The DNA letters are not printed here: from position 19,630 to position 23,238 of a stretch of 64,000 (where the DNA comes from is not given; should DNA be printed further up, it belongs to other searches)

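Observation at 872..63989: Intergenic DNA is assembled from period-7 tandem arrays drawn from a small shared unit vocabulary (STRR-like), mostly as inverted pairs sitting on gene borders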

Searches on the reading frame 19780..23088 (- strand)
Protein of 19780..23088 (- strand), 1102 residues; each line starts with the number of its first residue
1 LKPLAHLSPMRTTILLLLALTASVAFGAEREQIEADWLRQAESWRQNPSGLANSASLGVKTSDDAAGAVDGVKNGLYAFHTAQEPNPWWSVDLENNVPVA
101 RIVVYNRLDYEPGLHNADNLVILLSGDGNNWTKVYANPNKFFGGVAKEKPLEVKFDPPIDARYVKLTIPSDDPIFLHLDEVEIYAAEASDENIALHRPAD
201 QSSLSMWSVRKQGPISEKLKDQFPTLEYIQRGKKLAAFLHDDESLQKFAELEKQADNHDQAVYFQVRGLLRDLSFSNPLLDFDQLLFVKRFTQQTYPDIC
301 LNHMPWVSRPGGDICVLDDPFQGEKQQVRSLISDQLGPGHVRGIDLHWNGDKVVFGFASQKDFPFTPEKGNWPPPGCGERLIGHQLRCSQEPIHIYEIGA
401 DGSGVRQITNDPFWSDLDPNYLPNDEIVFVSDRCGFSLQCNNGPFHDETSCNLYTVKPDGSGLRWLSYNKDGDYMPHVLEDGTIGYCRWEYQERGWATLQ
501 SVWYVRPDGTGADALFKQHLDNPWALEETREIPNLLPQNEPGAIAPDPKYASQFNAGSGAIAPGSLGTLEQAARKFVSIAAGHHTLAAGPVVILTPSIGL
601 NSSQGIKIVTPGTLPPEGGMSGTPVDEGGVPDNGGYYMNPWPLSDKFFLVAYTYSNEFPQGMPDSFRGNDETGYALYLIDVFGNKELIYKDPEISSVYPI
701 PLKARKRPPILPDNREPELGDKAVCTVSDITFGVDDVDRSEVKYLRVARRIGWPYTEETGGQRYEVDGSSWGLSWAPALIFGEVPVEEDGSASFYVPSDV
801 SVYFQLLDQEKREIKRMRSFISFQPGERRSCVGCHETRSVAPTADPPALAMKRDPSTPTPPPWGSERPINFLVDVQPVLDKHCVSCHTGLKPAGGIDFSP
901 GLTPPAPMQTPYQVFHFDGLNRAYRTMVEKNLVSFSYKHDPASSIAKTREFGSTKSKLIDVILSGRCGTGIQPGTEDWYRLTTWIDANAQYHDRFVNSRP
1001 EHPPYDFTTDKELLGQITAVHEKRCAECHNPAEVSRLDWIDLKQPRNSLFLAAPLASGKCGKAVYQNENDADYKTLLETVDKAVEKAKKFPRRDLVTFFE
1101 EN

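Call 64: search_protein_families(library=pfam, proteins=[window:19780-23088:-])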
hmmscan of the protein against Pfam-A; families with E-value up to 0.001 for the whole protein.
window:19780-23088:- (1102 aa): 4 families
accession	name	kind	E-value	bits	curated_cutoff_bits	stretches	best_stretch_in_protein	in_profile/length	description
PF18582.6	HZS_alpha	-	2.6e-22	79.6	26.6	1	741-836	2-98/98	Hydrazine synthase alpha subunit middle domain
PF00754.31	F5_F8_type_C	-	6.7e-16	59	28.2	1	64-170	13-114/127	F5/8 type C domain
PF22633.2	F5_F8_type_C_2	-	1.1e-12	48.8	27.8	1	68-166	2-91/91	NedA-like, galactose-binding domain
PF13442.11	Cytochrome_CBB3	-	0.00022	21.9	27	0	878-900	9-25/68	Cytochrome C oxidase, cbb3-type, subunit III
